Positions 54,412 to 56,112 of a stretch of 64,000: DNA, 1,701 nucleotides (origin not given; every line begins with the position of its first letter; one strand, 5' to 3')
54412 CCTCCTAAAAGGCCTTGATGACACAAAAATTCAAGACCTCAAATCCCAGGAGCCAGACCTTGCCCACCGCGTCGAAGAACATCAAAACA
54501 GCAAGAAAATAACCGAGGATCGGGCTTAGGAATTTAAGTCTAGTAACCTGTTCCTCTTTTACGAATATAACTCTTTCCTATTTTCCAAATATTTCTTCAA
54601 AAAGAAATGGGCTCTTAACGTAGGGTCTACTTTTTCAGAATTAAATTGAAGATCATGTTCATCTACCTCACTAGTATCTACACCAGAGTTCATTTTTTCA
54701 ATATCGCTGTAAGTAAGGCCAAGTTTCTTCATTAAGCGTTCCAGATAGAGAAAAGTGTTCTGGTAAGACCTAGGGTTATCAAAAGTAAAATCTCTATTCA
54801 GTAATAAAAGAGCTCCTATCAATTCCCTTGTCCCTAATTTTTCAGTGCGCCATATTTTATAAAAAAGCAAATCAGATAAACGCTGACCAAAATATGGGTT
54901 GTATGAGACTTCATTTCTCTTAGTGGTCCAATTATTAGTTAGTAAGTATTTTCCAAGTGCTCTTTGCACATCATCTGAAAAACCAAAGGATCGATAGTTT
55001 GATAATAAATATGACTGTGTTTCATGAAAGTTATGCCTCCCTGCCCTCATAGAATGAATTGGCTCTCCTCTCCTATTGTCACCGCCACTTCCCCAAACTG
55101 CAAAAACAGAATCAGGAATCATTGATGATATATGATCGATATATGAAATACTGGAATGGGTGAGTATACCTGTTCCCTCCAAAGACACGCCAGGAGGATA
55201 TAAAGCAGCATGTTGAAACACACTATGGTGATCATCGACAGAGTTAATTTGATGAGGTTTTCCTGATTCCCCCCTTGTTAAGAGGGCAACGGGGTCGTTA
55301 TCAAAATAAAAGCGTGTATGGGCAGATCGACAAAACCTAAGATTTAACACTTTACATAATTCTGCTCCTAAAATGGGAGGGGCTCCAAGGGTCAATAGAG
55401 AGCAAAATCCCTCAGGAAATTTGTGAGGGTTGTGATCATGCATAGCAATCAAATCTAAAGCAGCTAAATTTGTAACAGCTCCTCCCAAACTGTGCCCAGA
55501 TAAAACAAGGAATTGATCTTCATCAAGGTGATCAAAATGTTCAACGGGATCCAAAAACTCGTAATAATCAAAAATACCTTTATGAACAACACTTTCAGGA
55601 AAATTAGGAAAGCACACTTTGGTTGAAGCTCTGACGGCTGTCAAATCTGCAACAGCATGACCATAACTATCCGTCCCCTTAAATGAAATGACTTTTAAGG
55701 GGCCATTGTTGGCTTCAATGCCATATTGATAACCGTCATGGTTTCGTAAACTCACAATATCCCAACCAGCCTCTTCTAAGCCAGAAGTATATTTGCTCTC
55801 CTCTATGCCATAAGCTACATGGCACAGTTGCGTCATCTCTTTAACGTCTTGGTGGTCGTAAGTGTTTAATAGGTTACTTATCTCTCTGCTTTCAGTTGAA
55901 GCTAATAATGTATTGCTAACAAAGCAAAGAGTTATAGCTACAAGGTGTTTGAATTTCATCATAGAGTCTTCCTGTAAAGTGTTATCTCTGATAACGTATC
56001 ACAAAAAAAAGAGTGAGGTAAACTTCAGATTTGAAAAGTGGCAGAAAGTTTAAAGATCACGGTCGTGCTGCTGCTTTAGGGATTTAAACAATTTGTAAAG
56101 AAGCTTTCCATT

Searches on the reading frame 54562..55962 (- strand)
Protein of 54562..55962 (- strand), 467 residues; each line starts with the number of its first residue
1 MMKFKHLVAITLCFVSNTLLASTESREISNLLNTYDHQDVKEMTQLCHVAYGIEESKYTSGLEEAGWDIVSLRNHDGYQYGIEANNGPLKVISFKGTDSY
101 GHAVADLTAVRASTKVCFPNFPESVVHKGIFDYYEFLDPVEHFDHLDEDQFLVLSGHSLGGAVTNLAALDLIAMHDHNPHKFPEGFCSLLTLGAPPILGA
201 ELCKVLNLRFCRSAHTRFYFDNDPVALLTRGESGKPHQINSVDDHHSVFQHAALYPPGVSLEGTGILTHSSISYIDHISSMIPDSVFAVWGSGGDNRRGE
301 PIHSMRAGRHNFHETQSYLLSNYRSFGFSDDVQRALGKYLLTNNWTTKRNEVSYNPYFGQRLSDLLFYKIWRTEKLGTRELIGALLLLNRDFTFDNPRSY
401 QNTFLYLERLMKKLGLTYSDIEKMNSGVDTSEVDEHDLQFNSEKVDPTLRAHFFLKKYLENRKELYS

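Call 71: search_protein_families(library=pfam, proteins=[window:54562-55962:-], max_evalue=0.001)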
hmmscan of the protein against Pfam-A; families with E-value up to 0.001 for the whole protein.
window:54562-55962:- (467 aa): 1 family
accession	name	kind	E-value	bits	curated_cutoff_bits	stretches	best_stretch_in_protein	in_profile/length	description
PF01764.32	Lipase_3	-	4.4e-11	43.3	22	1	91-226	1-133/140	Lipase (class 3)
